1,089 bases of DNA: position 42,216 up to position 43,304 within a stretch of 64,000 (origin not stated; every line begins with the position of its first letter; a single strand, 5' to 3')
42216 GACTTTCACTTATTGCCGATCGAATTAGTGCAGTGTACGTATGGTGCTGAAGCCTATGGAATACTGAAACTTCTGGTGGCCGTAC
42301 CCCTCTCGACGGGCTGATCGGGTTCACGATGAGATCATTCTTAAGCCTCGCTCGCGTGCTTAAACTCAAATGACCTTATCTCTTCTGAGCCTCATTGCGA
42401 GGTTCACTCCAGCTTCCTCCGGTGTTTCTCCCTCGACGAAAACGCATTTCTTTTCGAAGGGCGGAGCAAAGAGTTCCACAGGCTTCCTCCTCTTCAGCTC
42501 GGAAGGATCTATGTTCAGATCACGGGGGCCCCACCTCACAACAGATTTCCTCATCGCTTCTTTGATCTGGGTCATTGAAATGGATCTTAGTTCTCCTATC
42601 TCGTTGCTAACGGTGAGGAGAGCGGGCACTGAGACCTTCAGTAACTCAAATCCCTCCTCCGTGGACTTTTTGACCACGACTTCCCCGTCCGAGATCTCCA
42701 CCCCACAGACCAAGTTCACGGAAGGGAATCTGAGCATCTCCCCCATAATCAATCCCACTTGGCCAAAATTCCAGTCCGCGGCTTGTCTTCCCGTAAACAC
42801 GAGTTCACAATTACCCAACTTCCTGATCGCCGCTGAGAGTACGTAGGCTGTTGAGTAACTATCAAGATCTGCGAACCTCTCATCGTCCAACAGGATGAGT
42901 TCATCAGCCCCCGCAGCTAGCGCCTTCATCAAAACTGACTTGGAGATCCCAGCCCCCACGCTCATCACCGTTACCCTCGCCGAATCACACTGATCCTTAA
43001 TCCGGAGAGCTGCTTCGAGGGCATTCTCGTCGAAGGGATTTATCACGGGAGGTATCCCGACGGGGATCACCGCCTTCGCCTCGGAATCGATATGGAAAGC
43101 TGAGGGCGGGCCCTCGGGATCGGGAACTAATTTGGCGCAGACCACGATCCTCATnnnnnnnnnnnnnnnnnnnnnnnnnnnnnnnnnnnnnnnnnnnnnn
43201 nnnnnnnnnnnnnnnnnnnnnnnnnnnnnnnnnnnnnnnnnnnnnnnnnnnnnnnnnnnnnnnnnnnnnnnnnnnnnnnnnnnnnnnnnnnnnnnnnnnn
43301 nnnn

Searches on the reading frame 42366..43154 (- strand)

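Call 34: search_protein_families(library=pfam, proteins=[window:42366-43154:-], max_evalue=0.01)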
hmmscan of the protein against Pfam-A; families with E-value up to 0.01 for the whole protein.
window:42366-43154:- (262 aa): 1 family
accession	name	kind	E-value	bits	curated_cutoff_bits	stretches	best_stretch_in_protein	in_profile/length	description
PF01012.27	ETF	-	1.2e-32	113.6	26.7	1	37-207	12-175/181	Electron transfer flavoprotein domain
